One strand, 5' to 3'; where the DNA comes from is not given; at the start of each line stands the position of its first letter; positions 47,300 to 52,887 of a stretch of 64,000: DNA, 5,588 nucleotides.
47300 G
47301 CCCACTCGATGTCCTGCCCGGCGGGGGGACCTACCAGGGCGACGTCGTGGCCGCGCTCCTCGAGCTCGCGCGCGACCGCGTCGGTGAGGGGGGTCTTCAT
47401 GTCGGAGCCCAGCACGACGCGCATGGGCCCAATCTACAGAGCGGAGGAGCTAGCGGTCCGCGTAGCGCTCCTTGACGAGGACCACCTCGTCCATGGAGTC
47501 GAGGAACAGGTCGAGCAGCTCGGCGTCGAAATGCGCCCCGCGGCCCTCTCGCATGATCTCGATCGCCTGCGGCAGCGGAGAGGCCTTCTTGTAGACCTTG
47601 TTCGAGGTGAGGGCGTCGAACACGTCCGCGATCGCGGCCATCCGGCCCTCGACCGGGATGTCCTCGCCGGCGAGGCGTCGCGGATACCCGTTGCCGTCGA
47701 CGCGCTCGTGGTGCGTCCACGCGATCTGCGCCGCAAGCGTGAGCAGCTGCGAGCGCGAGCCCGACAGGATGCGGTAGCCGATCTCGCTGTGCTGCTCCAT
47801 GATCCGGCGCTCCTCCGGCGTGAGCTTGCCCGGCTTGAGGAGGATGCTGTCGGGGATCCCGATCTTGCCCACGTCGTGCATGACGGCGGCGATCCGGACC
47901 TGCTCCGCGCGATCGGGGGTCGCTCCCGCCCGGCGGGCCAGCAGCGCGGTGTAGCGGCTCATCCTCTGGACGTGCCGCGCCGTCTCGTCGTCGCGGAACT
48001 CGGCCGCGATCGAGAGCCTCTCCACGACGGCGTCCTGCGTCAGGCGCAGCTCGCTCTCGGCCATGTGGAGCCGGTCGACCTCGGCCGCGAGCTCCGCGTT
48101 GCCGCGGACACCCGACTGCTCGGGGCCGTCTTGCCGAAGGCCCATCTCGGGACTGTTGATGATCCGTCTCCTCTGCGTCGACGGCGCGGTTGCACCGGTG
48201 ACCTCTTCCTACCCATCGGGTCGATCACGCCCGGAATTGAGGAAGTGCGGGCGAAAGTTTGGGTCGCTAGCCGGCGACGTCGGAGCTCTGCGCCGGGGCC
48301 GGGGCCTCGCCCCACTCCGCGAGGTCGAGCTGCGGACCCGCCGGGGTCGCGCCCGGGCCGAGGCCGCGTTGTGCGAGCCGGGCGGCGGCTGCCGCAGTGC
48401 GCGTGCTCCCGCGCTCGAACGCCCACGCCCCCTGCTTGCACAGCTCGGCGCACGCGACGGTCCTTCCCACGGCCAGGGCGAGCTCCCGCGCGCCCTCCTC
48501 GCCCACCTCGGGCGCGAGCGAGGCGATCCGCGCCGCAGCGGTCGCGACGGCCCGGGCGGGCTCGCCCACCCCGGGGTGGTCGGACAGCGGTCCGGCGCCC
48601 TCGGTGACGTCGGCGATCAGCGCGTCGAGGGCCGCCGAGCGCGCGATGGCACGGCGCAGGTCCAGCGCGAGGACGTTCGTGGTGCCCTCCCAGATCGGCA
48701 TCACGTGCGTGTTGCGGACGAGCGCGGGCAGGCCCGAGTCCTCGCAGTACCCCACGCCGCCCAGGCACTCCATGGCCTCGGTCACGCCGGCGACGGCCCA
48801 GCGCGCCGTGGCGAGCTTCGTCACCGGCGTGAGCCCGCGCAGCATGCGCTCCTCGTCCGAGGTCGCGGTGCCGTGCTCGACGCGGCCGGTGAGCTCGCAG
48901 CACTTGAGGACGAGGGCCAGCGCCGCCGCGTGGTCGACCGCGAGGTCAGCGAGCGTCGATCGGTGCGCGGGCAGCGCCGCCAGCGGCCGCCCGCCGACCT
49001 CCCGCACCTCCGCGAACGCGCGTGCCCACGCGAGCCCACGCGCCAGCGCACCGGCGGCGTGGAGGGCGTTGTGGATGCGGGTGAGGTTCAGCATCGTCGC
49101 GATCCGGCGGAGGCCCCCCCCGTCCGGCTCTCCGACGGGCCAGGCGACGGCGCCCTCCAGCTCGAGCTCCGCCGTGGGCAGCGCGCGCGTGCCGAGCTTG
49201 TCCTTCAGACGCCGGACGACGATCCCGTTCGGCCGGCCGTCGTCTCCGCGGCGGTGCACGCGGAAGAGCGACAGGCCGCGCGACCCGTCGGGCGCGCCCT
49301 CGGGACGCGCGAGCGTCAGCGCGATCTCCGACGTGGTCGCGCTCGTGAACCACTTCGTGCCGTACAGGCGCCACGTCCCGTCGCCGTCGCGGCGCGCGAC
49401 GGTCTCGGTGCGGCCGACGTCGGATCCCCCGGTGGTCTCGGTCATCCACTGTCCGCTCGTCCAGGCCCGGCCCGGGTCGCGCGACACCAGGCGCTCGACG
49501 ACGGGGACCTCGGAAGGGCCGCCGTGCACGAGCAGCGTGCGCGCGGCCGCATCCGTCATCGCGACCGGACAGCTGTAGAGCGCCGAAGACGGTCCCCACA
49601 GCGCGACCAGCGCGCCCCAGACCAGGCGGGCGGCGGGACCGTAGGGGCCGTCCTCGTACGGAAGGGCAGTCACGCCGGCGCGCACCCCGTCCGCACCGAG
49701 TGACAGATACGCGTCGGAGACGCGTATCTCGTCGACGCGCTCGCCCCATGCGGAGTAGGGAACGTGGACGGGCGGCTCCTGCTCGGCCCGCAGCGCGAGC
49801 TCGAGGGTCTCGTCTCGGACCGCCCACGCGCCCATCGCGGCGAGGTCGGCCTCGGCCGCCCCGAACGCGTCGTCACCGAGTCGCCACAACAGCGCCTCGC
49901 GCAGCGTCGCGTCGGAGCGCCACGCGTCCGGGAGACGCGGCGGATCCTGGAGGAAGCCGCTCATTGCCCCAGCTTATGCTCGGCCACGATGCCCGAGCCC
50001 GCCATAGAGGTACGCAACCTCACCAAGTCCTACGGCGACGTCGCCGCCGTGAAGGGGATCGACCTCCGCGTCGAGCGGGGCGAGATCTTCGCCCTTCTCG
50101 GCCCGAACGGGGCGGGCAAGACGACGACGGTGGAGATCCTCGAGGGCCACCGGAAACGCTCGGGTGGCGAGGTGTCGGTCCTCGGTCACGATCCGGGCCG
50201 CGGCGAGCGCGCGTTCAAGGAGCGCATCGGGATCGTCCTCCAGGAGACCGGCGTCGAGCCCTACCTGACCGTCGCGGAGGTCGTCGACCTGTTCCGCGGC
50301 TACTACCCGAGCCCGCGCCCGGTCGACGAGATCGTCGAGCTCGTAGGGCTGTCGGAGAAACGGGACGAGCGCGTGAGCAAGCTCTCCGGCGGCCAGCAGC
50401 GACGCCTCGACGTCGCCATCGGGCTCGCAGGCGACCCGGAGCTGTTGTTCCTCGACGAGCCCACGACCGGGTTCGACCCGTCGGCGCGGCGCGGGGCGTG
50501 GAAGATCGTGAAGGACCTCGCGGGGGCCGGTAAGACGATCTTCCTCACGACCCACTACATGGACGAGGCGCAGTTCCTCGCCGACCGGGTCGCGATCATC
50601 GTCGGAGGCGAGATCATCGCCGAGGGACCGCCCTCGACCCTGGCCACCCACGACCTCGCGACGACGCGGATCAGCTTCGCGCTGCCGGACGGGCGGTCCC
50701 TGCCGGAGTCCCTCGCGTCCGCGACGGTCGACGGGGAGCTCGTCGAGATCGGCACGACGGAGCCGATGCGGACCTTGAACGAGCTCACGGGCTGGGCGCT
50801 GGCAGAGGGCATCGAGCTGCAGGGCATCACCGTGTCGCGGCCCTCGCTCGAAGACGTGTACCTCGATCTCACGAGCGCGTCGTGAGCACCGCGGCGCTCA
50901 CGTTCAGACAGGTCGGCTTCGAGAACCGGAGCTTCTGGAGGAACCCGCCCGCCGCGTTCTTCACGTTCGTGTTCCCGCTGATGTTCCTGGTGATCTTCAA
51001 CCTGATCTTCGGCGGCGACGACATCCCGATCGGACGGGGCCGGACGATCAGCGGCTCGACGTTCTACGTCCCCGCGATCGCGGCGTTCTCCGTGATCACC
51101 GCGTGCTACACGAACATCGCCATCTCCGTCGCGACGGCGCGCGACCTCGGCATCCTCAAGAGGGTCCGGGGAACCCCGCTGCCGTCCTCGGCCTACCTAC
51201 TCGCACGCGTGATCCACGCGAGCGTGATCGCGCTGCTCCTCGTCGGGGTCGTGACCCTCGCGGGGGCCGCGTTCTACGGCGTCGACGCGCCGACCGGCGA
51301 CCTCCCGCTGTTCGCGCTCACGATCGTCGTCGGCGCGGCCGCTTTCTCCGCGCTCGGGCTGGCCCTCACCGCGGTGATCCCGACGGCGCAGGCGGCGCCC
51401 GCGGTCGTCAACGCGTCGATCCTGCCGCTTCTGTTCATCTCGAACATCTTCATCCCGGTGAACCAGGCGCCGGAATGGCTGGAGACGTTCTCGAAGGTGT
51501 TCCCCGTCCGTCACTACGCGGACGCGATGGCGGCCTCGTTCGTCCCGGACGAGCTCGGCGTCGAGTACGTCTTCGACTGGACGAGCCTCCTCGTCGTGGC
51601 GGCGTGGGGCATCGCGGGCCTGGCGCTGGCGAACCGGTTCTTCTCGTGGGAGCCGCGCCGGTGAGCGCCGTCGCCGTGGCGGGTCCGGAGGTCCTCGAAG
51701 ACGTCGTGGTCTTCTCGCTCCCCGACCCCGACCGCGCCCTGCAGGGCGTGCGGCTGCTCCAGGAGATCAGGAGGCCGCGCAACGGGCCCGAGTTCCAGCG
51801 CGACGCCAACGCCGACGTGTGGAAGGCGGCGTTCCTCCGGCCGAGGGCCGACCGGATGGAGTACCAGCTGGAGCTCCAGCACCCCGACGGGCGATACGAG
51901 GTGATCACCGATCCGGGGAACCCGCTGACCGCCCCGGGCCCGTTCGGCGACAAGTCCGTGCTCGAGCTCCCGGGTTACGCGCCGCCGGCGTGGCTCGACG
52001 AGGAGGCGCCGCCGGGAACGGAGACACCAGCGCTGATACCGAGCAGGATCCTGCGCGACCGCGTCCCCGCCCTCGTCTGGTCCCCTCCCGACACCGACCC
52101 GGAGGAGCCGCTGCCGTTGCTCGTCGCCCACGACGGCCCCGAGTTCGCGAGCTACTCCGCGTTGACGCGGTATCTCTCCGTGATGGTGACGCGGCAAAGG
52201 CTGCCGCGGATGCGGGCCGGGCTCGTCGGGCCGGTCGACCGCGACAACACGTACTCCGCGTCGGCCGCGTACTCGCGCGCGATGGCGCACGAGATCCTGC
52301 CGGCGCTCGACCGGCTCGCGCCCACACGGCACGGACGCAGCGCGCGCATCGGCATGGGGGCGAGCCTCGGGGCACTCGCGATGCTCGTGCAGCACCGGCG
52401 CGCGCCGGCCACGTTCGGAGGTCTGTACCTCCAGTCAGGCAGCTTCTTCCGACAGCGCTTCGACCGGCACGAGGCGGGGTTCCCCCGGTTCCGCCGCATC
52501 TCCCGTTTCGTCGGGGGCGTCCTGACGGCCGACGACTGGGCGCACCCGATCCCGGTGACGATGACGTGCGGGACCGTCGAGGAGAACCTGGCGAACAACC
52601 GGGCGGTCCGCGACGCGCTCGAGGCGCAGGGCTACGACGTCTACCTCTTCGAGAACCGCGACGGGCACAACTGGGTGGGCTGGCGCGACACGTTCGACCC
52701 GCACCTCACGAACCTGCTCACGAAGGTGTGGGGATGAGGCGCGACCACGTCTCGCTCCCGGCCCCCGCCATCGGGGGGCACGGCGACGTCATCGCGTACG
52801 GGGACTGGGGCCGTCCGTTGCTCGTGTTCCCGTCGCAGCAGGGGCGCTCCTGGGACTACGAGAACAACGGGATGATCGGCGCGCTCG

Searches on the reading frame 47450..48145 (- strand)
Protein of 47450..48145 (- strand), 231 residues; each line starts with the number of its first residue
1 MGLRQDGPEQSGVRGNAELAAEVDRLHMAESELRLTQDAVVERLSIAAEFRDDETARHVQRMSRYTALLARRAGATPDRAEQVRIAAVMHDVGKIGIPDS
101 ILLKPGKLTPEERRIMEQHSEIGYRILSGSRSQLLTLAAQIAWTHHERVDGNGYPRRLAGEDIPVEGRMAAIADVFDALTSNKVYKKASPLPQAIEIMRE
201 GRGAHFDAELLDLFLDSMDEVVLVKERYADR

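Call 49: search_protein_families(library=pfam, proteins=[window:47450-48145:-], max_evalue=0.001)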
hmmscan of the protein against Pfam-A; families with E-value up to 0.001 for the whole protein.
window:47450-48145:- (231 aa): 2 families
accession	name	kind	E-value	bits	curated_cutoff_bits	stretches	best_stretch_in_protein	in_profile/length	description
PF13487.12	HD_5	-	1e-39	136.4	27.2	1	48-210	7-170/170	HD domain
PF01966.28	HD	-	6.7e-19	68.7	22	1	56-178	2-115/116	HD domain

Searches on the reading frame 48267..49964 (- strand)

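Call 6: search_protein_families(library=pfam, proteins=[window:48267-49964:-], max_evalue=0.001)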
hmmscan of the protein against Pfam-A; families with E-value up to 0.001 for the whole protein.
window:48267-49964:- (565 aa): 5 families
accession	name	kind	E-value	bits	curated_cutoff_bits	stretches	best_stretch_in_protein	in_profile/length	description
PF00441.29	Acyl-CoA_dh_1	-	4.6e-24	85.7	22.4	1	282-440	1-149/150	Acyl-CoA dehydrogenase, C-terminal domain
PF02770.24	Acyl-CoA_dh_M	-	6.5e-19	68.3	33.3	1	172-270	2-95/97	Acyl-CoA dehydrogenase, middle domain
PF18158.6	AidB_N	-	7.1e-17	62.3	22.9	1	13-145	10-136/156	Adaptive response protein AidB N-terminal domain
PF22924.1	ACOX_C_alpha1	-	1.8e-08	34.8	27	1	370-440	98-168/169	Acyl-CoA oxidase, C-alpha1 domain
PF08028.16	Acyl-CoA_dh_2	-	3.5e-06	27.8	22.7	1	303-427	11-131/134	Acyl-CoA dehydrogenase, C-terminal domain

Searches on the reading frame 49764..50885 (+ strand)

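Call 49: search_protein_families(library=pfam, proteins=[window:49764-50885:+], max_evalue=0.001)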
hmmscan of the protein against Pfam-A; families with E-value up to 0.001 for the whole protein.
window:49764-50885:+ (373 aa): 3 families
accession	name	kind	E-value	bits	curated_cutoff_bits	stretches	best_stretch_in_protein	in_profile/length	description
PF00005.33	ABC_tran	-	1.6e-29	103.6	25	1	97-235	2-137/137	ABC transporter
PF13304.12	AAA_21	-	5.6e-10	40.2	27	1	190-264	221-298/304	AAA domain, putative AbiEii toxin, Type IV TA system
PF13604.12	AAA_30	-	0.00019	21.7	27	0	107-143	19-55/191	AAA domain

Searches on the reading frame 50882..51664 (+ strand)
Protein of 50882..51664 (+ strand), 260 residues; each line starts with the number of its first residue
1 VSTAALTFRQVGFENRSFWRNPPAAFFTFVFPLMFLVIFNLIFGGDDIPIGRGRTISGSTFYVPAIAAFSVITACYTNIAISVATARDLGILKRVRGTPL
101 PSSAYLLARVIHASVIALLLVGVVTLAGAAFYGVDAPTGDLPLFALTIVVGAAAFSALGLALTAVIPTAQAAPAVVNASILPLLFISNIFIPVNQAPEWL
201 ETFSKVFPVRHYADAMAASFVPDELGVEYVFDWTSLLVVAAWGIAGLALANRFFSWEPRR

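Call 49: search_protein_families(library=pfam, proteins=[window:50882-51664:+], max_evalue=0.001)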
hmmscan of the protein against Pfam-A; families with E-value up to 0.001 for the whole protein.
window:50882-51664:+ (260 aa): 2 families
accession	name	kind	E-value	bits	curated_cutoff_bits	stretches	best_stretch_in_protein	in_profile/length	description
PF01061.29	ABC2_membrane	-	1.2e-29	103.8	26.9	1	14-220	10-210/211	ABC-2 type transporter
PF12698.13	ABC2_membrane_3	-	1.4e-16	61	31.6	1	60-249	162-344/347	ABC-2 family transporter protein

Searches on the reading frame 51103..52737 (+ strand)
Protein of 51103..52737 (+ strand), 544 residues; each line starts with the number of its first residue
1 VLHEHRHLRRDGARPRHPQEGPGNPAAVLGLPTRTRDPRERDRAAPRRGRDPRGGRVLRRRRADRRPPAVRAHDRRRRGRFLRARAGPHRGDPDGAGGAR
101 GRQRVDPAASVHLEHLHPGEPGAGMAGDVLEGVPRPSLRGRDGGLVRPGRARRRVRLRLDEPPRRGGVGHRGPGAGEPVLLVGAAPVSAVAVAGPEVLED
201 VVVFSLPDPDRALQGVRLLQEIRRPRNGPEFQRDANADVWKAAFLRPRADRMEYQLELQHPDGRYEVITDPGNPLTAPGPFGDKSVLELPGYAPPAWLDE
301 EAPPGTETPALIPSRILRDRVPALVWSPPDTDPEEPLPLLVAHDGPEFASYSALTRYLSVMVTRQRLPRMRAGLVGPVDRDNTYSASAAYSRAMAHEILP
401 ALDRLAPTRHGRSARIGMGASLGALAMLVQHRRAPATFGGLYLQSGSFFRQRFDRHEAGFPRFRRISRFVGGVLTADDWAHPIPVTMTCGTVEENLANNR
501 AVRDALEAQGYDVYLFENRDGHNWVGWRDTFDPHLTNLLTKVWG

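Call 51: search_protein_families(library=pfam, proteins=[window:51103-52737:+], max_evalue=0.001)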
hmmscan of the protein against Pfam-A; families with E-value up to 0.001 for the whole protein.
window:51103-52737:+ (544 aa): 1 family
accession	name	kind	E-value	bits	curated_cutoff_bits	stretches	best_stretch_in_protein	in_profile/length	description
PF00756.26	Esterase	-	5.4e-06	26.8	22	1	317-534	4-247/251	Putative esterase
